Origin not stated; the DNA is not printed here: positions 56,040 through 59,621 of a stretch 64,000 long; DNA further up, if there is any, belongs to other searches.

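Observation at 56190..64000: Propeller-sensor PP2C phosphatase divergently paired with a giant GloVer-repeat surface protein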

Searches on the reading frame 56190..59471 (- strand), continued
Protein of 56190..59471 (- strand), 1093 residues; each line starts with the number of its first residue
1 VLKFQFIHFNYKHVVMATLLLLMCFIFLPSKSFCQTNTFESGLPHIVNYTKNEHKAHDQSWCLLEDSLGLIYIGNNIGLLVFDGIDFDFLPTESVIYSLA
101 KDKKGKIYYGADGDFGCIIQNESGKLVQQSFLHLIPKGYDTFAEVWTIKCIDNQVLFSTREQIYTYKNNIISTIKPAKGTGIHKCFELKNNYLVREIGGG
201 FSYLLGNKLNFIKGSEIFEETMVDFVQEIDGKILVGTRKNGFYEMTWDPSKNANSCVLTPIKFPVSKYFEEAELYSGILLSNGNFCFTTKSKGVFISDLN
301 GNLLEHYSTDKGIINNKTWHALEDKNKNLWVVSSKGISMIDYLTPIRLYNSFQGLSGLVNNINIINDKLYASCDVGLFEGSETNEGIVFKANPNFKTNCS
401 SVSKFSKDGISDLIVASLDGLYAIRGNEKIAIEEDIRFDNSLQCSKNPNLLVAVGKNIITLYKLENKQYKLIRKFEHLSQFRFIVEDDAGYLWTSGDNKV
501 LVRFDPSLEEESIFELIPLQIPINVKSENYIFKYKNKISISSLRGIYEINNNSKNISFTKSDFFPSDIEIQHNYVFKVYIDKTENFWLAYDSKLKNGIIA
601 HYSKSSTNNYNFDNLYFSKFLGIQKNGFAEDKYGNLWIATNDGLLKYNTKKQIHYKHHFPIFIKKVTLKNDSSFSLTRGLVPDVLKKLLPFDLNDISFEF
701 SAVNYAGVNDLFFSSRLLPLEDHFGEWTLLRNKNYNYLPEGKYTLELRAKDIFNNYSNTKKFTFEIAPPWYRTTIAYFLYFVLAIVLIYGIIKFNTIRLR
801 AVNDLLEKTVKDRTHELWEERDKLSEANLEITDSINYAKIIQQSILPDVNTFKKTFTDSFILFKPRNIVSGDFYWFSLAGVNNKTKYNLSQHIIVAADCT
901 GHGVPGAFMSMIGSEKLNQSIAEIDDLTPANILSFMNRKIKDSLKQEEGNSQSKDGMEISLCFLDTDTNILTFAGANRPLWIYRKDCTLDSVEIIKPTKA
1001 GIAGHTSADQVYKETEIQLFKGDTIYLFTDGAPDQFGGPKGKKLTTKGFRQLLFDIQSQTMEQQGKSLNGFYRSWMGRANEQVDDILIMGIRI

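Call 34: find_related_loci(query=A1, collection=genome_contigs, flank=10000)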
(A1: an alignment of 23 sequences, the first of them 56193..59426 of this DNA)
Query A1 (1078 aa) in genome_contigs; peptide patterns used: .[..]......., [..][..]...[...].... (x = any residue, [..] = any of these).
599 stretches matched a pattern (row limit reached: there are more); 599 encode a relative of the query (tblastn E <= 1e-3); the best 80 are kept; 80 distinct loci.
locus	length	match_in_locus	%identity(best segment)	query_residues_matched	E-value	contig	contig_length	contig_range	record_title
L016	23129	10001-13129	31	6-1078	5e-141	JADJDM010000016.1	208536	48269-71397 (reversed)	MAG: Bacteroidetes bacterium isolate Aved_18-Q3-R54-62_MAXAC.142 tig00018374-10-2083700, whole genome shotgun sequence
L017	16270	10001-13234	30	7-1078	6e-135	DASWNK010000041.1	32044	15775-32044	MAG TPA_asm: Bacteroidia bacterium isolate SMAG_U3412 k141_42291, whole genome shotgun sequence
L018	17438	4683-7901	29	1-1070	2e-127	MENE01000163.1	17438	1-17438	MAG: Bacteroidetes bacterium GWA2_31_9b gwa2_scaffold_6619, whole genome shotgun sequence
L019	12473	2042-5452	27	22-1078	1e-124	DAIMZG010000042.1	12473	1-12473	MAG TPA_asm: Catalimonadaceae bacterium isolate CTOTU7330 NODE_6652_length_12473_cov_11.639797, whole genome shotgun seq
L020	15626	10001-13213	30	3-1078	4e-124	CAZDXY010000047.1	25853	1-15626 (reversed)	MAG TPA_asm: uncultured Rikenellaceae bacterium isolate SRP241326_co1_256 genome assembly, contig: NODE_2876_length_2585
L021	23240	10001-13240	30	4-1078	3e-123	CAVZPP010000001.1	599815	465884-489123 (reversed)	MAG: uncultured Bacteroidaceae bacterium isolate MFD03804.bin.1.39 genome assembly, contig: contig_11354, whole genome s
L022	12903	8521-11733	30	1-1075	3e-122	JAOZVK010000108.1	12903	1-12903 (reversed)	MAG: Bacteroidales bacterium isolate GMC9.metabat2.98 GMC9_1789_length_12903_cov_16.798257, whole genome shotgun sequenc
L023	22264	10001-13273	30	1-1078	6e-136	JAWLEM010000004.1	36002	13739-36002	MAG: Bacteroidales bacterium isolate 20BLK6-1.bin.63 NODE_925_length_36002_cov_14.144361, whole genome shotgun sequence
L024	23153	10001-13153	31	5-1078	7e-143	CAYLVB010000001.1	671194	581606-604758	MAG TPA_asm: uncultured Flavobacteriaceae bacterium isolate binchicken_co174_12 genome assembly, contig: NODE_3_length_6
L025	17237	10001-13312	28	3-1078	1e-115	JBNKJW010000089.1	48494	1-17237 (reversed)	MAG: Bacteroidales bacterium isolate H2.bin.10.orig k141_182031, whole genome shotgun sequence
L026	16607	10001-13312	27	3-1078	6e-115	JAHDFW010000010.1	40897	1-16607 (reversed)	MAG: Cytophagales bacterium isolate MAG-31 RZ_2610, whole genome shotgun sequence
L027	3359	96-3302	28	1-1078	3e-111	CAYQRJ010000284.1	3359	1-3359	MAG TPA_asm: uncultured Crocinitomix sp. isolate SRP163575_co1_361 genome assembly, contig: NODE_61160_length_3359_cov_5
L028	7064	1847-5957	28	11-1078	2e-104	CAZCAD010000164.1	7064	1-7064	MAG TPA_asm: uncultured Flavobacteriales bacterium isolate SRP215229_co1_46 genome assembly, contig: NODE_7759_length_70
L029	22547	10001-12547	32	220-1078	7e-102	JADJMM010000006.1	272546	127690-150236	MAG: Sphingobacteriaceae bacterium isolate EsbW_18-Q3-R4-48_BATAC.389 tig00006304-10-2723510, whole genome shotgun seque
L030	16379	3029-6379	29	5-1078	3e-100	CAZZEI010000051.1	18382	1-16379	MAG TPA_asm: uncultured Flavobacteriaceae bacterium isolate binchicken_co186_310 genome assembly, contig: NODE_3661_leng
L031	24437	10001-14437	28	5-1078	2e-99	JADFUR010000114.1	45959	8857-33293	MAG: Bacteroidetes bacterium isolate C4.bin.5 k83_3175930, whole genome shotgun sequence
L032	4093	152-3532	28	25-1078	5e-96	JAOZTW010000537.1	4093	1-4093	MAG: Bacteroidales bacterium isolate GMC8.concoct.158 GMC8_33627_length_4093_cov_15.196384, whole genome shotgun sequenc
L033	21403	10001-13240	27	1-1078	6e-94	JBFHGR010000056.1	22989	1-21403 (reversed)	MAG: Parvicella sp. isolate Mix_sand07.2021.05.G.16 k141_1092839_length_22989_cov_17.0829, whole genome shotgun sequence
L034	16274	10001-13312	26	2-1078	2e-93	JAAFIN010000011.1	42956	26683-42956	MAG: Cytophagales bacterium isolate bin16.concoct.ball.085 WN_Cytophagales_8_scaffold_11, whole genome shotgun sequence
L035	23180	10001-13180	37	1-1075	4e-93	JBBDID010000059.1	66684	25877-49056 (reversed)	MAG: Crocinitomicaceae bacterium isolate LejiaA_38_25 Lejia_A_764_length_66684_cov_15, whole genome shotgun sequence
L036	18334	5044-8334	27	21-1078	4e-110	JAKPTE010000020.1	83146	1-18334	MAG: Bacteroidota bacterium isolate JPNA_metabat.72_sub k141_131135, whole genome shotgun sequence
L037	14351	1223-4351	27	45-1078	1e-91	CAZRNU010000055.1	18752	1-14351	MAG TPA_asm: uncultured Bacteroidales bacterium isolate binchicken_co168_322 genome assembly, contig: NODE_5245_length_1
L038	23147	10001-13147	27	23-1078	2e-89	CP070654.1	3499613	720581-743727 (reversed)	MAG: Bacteroidales bacterium isolate bin82 chromosome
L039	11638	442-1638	42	673-1078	5e-89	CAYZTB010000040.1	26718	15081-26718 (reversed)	MAG TPA_asm: uncultured Bacteroidia bacterium isolate SRP128246_co1_513 genome assembly, contig: NODE_3256_length_26718_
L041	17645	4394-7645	29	1-1078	1e-131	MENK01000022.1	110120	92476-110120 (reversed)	MAG: Bacteroidetes bacterium GWB2_32_14 gwb2_scaffold_38, whole genome shotgun sequence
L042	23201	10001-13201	41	1-1078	7e-116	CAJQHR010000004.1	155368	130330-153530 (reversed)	MAG: uncultured Crocinitomix sp. isolate 0.2_20180405_Bin_118_1 genome assembly, contig: c_000000000020, whole genome sh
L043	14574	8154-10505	30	276-1078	1e-83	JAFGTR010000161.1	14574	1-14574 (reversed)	MAG: Bacteroidales bacterium isolate Zod_Metabat.988 k87_5280041, whole genome shotgun sequence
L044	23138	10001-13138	29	4-1078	1e-80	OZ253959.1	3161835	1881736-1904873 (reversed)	MAG: Vicingaceae bacterium isolate eff8892f-40c8-4b5e-8d39-c4c05bde61f3 genome assembly, chromosome: 1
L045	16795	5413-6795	36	605-1078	6e-80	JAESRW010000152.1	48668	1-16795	MAG: Flavobacteriales bacterium isolate NORP269 Contig_source1383C_1702, whole genome shotgun sequence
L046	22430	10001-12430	29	260-1078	1e-79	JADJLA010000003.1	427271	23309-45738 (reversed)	MAG: Sphingobacteriaceae bacterium isolate EsbE_18-Q3-R3-47_MAXAC.117_sub tig00001791-10-4265060, whole genome shotgun s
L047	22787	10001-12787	36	246-1078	5e-79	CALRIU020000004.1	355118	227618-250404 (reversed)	MAG: Hydrocarboniphaga daqingensis isolate JJ-AX1-329-3-mx-bin493 genome assembly, contig: JJ-MOM7-71-C6, whole genome s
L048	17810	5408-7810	29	218-1078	7e-78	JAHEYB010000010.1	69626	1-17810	MAG: Bacteroidetes bacterium isolate nzgw118 NODE_464_length_69627_cov_5.753662, whole genome shotgun sequence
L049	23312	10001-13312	25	5-1078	3e-91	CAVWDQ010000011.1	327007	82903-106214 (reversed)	MAG: uncultured Bacteroidales bacterium isolate MFD03804.bin.2.147 genome assembly, contig: contig_17304, whole genome s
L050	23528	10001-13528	26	32-1078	5e-77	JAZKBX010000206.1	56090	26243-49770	MAG: Bacteroidota bacterium isolate ADI_H3L2_122-bin010_1 ADIH3L2_B010_1_000000000206, whole genome shotgun sequence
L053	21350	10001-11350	36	620-1078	2e-74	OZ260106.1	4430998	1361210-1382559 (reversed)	MAG: uncultured Bacteroidia bacterium isolate CRY1-m2-bin03 genome assembly, chromosome: 1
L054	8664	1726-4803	42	1-1078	2e-74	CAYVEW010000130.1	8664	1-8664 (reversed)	MAG TPA_asm: uncultured Bacteroidales bacterium isolate binchicken_co42_308 genome assembly, contig: NODE_14237_length_8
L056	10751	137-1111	42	747-1078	6e-74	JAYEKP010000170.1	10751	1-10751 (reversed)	MAG: Bacteroidota bacterium isolate MAG134 MAG134_170, whole genome shotgun sequence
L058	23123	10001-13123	26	43-1078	1e-73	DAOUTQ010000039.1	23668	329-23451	MAG TPA_asm: Bacteroidales bacterium isolate CSMAG_801 CSMAG_801_k141_1034543_length_23668_cov_8.9946, whole genome shot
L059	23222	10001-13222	26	6-1078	1e-72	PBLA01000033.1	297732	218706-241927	MAG: Flavobacteriales bacterium isolate SP250 130989, whole genome shotgun sequence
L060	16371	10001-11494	34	554-1078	2e-72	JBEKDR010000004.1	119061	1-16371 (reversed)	MAG: Bacteroidales bacterium isolate SPRUCE 188 SPRUCE_188_4, whole genome shotgun sequence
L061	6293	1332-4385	26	32-1078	9e-73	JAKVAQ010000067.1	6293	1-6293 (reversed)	MAG: Crocinitomicaceae bacterium isolate ALOHA_ZT_6 ZT-Crocinitomicaceae-1_67, whole genome shotgun sequence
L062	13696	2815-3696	46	766-1078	9e-72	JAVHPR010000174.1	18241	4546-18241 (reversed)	MAG: Bacteroidia bacterium isolate WB02no9_35_13 NODE_2444_length_18241_cov_8.048004, whole genome shotgun sequence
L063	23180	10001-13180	28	3-1077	2e-110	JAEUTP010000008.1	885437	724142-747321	MAG: Bacteroidia bacterium isolate new MAG-332 k141_4310342, whole genome shotgun sequence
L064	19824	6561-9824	28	1-1078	1e-108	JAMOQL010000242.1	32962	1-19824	MAG: Bacteroidales bacterium isolate 4559-240_metabat2_scaf2bin.085 4559-240_scaffold_584_c1, whole genome shotgun seque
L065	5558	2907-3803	45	765-1078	5e-72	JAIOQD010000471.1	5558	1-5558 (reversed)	MAG: Bacteroidetes bacterium isolate LakeFargette_0920_ALND_MAG_35_6 LacPavin_0920_ALND_scaffold_428405, whole genome sh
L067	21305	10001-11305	35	621-1078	3e-71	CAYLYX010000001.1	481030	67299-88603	MAG TPA_asm: uncultured Flavobacteriales bacterium isolate SRP334346_co1_196 genome assembly, contig: NODE_10_length_481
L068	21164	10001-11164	40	674-1077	4e-71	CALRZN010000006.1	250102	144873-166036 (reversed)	MAG: Chitinophaga pinensis isolate JJ-MAA6-279-6-m2-bin102 genome assembly, contig: JJ-MAA6-279-C11, whole genome shotgu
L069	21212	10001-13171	25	48-1078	5e-73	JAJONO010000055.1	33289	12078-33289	MAG: Bacteroidetes bacterium isolate C_No_T20_B_bin.59 scaffold_812, whole genome shotgun sequence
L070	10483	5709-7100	34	608-1078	1e-70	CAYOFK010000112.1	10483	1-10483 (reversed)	MAG TPA_asm: uncultured Rikenellaceae bacterium isolate SRP128015_co2_64 genome assembly, contig: NODE_4739_length_10483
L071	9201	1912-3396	30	555-1078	3e-70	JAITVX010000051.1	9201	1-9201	MAG: Bacteroidales bacterium isolate TD116_bin62 k119_193711, whole genome shotgun sequence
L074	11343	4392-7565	33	17-1078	3e-69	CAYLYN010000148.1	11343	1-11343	MAG TPA_asm: uncultured Rikenellaceae bacterium isolate SRP304446_co1_106 genome assembly, contig: NODE_4028_length_1134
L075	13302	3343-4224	43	767-1078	3e-68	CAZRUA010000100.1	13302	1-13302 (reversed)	MAG TPA_asm: uncultured Flavobacteriaceae bacterium isolate SRP150892_co2_485 genome assembly, contig: NODE_6862_length_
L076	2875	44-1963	29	398-1078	2e-69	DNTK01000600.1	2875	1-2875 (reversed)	MAG TPA_asm: Bacteroidales bacterium isolate UBA10428 contig_2885, whole genome shotgun sequence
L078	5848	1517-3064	31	530-1078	1e-67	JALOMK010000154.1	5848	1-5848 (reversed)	MAG: Bacteroidales bacterium isolate Prado049 scaffold_25582, whole genome shotgun sequence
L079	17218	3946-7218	36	25-1078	1e-66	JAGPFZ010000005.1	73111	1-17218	MAG: Bacteroidales bacterium isolate Gw_SlDig_bin_226 Gw_SlDig_417_length_73111_cov_19.870013, whole genome shotgun sequ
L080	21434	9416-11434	31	205-1078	2e-66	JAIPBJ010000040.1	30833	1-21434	MAG: Flavobacteriales bacterium isolate Tobar13m-G24 Tobar13m-C1696, whole genome shotgun sequence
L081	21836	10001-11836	28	434-1078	3e-66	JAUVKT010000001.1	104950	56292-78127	MAG: Bacteroidales bacterium isolate CSMAG_487 CSMAG_487_k141_2882836_length_104950_cov_20.8552, whole genome shotgun se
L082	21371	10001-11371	34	605-1078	4e-66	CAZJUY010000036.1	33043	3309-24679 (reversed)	MAG TPA_asm: uncultured Chitinophaga sp. isolate SRP287453_co1_11 genome assembly, contig: NODE_2177_length_33043_cov_8.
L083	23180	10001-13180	25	3-1078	3e-66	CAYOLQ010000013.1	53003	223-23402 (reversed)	MAG TPA_asm: uncultured Chitinophaga sp. isolate SRP272421_co2_74 genome assembly, contig: NODE_1008_length_53003_cov_5.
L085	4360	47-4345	37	32-1078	3e-66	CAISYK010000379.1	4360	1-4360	MAG: uncultured Bacteroidetes bacterium isolate Kiruna_bin-08168 genome assembly, contig: bin-08168:0379/1288, whole gen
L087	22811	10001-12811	34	169-1078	2e-65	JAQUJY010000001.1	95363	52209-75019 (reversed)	MAG: Bacteroidales bacterium isolate STCSWMC_95 NODE_323_length_95363_cov_7.889443_ST_CSWMC, whole genome shotgun sequen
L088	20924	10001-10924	39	760-1078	2e-65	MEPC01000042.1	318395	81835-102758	MAG: Bacteroidetes bacterium RIFCSPLOWO2_12_FULL_37_12 rifcsplowo2_12_scaffold_87, whole genome shotgun sequence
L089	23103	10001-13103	46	788-1078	3e-65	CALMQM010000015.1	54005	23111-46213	MAG TPA_asm: uncultured Bacteroidetes bacterium isolate SRR1772177_bin.147_CONCOCT_v1.1_MAG genome assembly, contig: ERZ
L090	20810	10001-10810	46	795-1078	4e-65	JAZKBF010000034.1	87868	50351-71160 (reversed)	MAG: Bacteroidota bacterium isolate ADI_H3L2_1_122_18_3-bin067_1 ADIH3L21_B067_1_000000000031, whole genome shotgun sequ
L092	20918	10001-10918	42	752-1078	5e-65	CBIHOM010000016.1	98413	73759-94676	MAG TPA_asm: uncultured Fluviicola sp. isolate SRR18156188_binner123_Refined_19 genome assembly, contig: ERZ27336841.68,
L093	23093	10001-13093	24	30-1078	6e-65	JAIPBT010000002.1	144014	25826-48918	MAG: Bacteroidales bacterium isolate Tobar14m-G12 Tobar14m-C51, whole genome shotgun sequence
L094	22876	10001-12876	46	766-1078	1e-64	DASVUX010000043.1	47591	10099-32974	MAG TPA_asm: Bacteroidia bacterium isolate SMAG_U3328 k141_370491, whole genome shotgun sequence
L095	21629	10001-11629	31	516-1075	2e-64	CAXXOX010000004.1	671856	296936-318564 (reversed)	MAG: Bacteroidales bacterium isolate 201d7cc5-cfe6-415f-8efa-99aa2e61e932 genome assembly, contig: contig_4, whole genom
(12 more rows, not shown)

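Call 41: search_protein_families(library=pfam, alignment_id=A2, max_evalue=0.001)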
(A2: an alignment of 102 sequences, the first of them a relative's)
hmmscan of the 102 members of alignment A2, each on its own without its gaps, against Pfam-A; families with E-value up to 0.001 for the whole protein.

A. member 1, L011:3158-4957:+ (600 aa): 2 families
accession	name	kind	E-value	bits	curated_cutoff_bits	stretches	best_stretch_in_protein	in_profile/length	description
PF13573.12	SprB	-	3.4e-57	190.2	28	7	63-99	1-37/37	SprB repeat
PF18962.6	Por_Secre_tail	-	1.2e-17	64.3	27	1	521-591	1-69/75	Secretion system C-terminal sorting domain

B. families by the number of members that match (of 102 scanned): 137 families (the first 25 are shown)
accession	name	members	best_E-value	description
PF18962.6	Por_Secre_tail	8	1.2e-17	Secretion system C-terminal sorting domain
PF19078.6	Big_12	3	9e-75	Bacterial Ig-like domain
PF13573.12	SprB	3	3.4e-57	SprB repeat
PF13884.11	Peptidase_S74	3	3.9e-17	Chaperone of endosialidase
PF13620.12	CarboxypepD_reg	3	8.5e-13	Carboxypeptidase regulatory-like domain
PF13715.12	CarbopepD_reg_2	3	2.1e-06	CarboxypepD_reg-like domain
PF13205.12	Big_5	2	3.4e-37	Bacterial Ig-like domain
PF09345.15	SiaC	2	2.7e-33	SiaC family regulatory phosphoprotein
PF05658.19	YadA_head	2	2.9e-32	YadA head domain repeat (2 copies)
PF00691.25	OmpA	2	3.2e-24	OmpA family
PF18911.6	PKD_4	2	6e-15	PKD domain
PF13489.12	Methyltransf_23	2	6.1e-14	Methyltransferase domain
PF00801.26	PKD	2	4.3e-13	PKD domain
PF07676.18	PD40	2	3.2e-09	WD40-like Beta Propeller Repeat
PF05103.18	DivIVA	2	2.4e-05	DivIVA protein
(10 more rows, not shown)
